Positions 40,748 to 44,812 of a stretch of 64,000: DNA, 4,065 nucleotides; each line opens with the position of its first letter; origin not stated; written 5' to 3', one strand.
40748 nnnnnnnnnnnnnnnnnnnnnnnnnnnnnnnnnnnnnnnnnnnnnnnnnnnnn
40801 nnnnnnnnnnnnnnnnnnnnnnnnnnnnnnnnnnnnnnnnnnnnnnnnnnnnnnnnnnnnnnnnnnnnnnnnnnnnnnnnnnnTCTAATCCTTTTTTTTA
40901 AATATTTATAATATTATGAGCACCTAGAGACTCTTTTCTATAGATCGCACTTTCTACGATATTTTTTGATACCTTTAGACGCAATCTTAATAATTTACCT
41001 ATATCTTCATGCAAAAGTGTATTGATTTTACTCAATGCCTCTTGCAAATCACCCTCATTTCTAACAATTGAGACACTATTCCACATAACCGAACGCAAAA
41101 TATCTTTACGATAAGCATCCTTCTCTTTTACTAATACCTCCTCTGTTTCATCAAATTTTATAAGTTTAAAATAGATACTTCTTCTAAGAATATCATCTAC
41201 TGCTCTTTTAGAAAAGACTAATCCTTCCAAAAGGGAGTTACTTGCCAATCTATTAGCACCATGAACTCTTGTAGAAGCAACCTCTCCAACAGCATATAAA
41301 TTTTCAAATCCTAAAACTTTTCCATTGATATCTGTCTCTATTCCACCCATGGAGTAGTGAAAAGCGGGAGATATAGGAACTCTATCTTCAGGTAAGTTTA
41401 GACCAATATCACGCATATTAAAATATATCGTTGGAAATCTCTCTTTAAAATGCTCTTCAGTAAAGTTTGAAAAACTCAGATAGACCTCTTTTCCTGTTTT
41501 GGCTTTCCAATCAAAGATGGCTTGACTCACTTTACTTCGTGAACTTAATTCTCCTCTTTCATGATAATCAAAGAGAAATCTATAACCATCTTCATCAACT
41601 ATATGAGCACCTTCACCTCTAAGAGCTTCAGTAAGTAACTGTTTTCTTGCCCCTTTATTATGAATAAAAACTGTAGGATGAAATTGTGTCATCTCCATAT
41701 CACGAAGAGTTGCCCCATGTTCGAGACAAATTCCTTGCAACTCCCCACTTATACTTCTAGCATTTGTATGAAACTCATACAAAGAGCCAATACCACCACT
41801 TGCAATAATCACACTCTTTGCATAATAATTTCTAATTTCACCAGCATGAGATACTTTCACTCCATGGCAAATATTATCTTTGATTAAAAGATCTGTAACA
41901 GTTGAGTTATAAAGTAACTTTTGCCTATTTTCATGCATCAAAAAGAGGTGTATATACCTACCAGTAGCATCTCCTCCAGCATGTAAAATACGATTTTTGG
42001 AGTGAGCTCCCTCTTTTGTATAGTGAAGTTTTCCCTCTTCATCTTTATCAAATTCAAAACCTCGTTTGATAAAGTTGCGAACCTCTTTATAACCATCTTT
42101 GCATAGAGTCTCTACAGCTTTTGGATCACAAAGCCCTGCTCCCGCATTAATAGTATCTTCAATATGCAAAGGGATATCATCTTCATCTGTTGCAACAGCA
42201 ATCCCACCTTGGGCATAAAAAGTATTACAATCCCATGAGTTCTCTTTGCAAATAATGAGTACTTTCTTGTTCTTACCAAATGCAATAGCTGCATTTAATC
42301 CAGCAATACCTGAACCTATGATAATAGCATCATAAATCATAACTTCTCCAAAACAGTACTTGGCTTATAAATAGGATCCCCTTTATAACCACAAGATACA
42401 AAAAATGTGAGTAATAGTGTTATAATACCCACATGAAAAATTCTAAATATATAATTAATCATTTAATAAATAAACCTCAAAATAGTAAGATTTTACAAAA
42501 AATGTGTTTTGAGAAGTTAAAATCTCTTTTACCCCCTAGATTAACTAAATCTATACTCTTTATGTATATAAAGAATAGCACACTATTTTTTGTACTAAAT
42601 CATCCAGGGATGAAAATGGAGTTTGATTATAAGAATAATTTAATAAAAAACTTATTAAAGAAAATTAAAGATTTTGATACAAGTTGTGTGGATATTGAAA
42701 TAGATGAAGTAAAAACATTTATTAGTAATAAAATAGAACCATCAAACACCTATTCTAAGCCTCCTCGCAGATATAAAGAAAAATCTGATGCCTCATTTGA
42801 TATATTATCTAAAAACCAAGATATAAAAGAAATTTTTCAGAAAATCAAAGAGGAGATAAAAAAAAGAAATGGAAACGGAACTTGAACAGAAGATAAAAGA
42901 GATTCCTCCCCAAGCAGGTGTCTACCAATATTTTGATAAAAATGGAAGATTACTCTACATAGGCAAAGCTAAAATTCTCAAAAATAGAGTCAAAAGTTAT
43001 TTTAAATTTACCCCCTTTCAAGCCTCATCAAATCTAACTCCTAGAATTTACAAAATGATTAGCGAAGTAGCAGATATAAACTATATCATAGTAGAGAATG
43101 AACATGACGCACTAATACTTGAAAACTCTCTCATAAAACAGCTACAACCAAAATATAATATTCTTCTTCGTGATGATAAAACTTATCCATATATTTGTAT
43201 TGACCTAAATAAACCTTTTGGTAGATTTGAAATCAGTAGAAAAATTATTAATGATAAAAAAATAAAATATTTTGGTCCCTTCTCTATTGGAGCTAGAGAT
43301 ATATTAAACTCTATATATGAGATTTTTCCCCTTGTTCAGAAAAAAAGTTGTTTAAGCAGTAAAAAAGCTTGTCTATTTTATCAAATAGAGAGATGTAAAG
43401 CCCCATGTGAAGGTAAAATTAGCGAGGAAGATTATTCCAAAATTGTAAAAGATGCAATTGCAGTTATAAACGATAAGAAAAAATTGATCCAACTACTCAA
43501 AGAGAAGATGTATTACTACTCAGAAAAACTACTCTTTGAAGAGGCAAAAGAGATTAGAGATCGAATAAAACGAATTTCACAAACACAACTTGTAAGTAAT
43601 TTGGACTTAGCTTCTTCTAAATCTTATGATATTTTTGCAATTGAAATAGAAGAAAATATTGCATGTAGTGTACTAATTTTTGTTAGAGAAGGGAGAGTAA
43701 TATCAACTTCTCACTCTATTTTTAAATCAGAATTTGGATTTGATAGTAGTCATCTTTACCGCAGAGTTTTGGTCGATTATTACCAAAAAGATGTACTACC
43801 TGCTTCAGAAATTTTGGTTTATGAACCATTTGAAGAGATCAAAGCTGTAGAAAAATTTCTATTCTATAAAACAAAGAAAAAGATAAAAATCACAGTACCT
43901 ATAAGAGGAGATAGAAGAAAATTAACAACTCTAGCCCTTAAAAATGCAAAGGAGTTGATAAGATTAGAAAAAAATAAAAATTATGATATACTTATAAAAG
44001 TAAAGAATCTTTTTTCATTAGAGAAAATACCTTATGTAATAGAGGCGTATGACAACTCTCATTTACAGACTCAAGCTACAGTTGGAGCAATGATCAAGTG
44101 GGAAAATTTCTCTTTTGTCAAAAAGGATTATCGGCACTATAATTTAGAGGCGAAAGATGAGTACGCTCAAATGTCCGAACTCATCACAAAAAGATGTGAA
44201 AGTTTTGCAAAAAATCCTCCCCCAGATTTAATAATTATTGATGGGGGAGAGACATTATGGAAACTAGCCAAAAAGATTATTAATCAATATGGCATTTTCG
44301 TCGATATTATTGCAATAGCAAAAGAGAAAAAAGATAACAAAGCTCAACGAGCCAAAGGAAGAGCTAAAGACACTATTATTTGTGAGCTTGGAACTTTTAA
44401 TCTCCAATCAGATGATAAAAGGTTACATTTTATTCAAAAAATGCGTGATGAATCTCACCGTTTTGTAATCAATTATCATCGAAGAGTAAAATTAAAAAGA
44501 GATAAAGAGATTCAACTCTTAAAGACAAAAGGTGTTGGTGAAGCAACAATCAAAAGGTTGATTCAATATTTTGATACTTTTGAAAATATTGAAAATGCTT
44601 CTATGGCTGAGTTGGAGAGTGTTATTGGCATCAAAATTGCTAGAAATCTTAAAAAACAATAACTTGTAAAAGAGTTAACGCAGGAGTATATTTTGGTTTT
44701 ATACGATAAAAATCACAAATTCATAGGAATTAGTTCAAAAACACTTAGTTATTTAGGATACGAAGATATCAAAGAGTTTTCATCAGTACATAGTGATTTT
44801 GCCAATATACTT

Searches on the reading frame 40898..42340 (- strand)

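Call 26: search_protein_families(library=ncbifam, proteins=[window:40898-42340:-], max_evalue=0.00001)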
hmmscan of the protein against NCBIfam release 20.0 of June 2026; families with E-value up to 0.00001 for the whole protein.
window:40898-42340:- (480 aa): 33 families (the best 25 are shown)
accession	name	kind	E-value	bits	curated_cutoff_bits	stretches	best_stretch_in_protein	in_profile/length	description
TIGR00551.1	nadB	equivalog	4.7e-143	477.4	452.75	1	4-476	4-484/489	L-aspartate oxidase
NF005978.0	PRK08071.1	equivalog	5.4e-135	450.7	621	1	4-478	5-488/514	L-aspartate oxidase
NF005867.0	PRK07804.1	equivalog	4.6e-127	424.5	639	1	4-476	20-512/548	L-aspartate oxidase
NF005701.0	PRK07512.1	equivalog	4.4e-121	404.8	528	1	4-475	11-478/516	L-aspartate oxidase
NF005636.0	PRK07395.1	subfamily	4.5e-117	391.6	723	1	3-441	13-465/560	L-aspartate oxidase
NF004820.0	PRK06175.1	equivalog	5e-113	378.2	472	1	2-424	4-420/433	L-aspartate oxidase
NF006567.0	PRK09077.1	equivalog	6.5e-106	354.7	629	1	3-476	9-514/537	L-aspartate oxidase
TIGR01812.1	sdhA_frdA_Gneg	subfamily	6.8e-89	298.9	567.3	1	4-476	1-524/568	succinate dehydrogenase or fumarate reductase, flavoprotein subunit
NF004900.0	PRK06263.1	equivalog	9.2e-85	285.3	718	1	3-475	8-516/546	fumarate reductase (CoM/CoB) subunit TfrA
NF006254.0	PRK08401.1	equivalog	1.9e-79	267.6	726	1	7-475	6-442/466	L-aspartate oxidase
NF004724.0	PRK06069.1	subfamily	2.3e-78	263.8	826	1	2-444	5-484/577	succinate dehydrogenase/fumarate reductase flavoprotein subunit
NF006686.0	PRK09231.1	equivalog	9.6e-69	232.4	854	1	4-421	7-447/598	fumarate reductase (quinol) flavoprotein subunit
TIGR01816.1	sdhA_forward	equivalog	4.1e-68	230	727.35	1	3-443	3-483/584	succinate dehydrogenase flavoprotein subunit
TIGR01176.1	fum_red_Fp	equivalog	3.8e-67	227.2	932.7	1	4-395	5-420/580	fumarate reductase (quinol) flavoprotein subunit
NF005866.0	PRK07803.1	equivalog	7.8e-59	199.4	819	2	3-260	9-288/631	fumarate reductase/succinate dehydrogenase flavoprotein subunit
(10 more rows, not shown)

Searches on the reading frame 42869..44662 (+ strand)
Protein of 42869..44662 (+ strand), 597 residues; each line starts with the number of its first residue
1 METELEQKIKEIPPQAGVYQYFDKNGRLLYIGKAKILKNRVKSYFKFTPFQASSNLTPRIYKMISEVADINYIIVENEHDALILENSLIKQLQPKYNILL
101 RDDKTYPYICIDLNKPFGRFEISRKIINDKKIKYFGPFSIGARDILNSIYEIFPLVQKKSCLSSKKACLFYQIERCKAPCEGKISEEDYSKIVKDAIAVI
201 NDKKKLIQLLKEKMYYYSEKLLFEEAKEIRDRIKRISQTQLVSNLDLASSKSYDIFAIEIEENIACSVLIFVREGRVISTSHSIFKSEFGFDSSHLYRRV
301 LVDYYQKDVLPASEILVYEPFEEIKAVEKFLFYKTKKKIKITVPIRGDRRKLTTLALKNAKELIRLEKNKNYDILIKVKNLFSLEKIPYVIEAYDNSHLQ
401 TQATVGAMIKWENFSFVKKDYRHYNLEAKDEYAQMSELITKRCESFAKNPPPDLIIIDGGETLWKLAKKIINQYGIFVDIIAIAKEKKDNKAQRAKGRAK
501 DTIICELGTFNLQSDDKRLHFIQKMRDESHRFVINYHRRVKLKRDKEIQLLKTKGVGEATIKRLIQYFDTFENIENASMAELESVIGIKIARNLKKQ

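Call 26: search_protein_families(library=ncbifam, proteins=[window:42869-44662:+], max_evalue=0.00001)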
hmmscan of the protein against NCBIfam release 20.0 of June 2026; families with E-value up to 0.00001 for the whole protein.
window:42869-44662:+ (597 aa): 15 families
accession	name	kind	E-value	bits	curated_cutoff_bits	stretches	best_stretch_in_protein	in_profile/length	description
TIGR00194.1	uvrC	equivalog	1.8e-152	509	285.45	1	5-581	1-574/574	excinuclease ABC subunit UvrC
NF011263.0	PRK14669.1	equivalog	3.2e-102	343.1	1108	1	4-592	2-596/624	excinuclease ABC subunit C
NF001824.0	PRK00558.1-5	equivalog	9.5e-91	305.1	451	1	8-589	10-633/652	excinuclease ABC subunit UvrC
NF011260.0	PRK14666.1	equivalog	2.4e-87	294.3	649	2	8-317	5-313/698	excinuclease ABC subunit C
NF011262.0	PRK14668.1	equivalog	4e-81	273.1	544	1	3-589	4-568/577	excinuclease ABC subunit C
NF011261.0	PRK14667.1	equivalog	2.4e-77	260.8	818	1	5-595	6-562/567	excinuclease ABC subunit C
NF011266.0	PRK14672.1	equivalog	2.5e-60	204.6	1504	2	11-313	17-311/691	excinuclease ABC subunit C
NF011264.0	PRK14670.1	equivalog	4.5e-59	200.2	1021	1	3-596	6-587/602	excinuclease ABC subunit C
NF005906.0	PRK07883.1-4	equivalog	1.3e-48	165.8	495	1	9-283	209-481/563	DEDD exonuclease domain-containing protein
NF005907.0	PRK07883.1-5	equivalog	1.7e-35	122.5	454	1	10-281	225-495/584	DEDD exonuclease domain-containing protein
NF005905.0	PRK07883.1-3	equivalog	5.1e-23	81.5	508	1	9-249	220-456/581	DEDD exonuclease domain-containing protein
NF005904.0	PRK07883.1-2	equivalog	3.8e-21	75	969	1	10-277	227-492/584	DEDD exonuclease domain-containing protein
NF007833.0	PRK10545.1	equivalog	3.1e-14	52.8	367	1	4-198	23-211/289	excinuclease Cho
NF005903.0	PRK07883.1-1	equivalog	7e-08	31.4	1038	1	11-234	244-462/642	DEDD exonuclease domain-containing protein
NF040956.1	Arch_Xpf_endonucase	equivalog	9.9e-06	25.2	300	1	523-588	129-198/222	3'-flap repair endonuclease Xpf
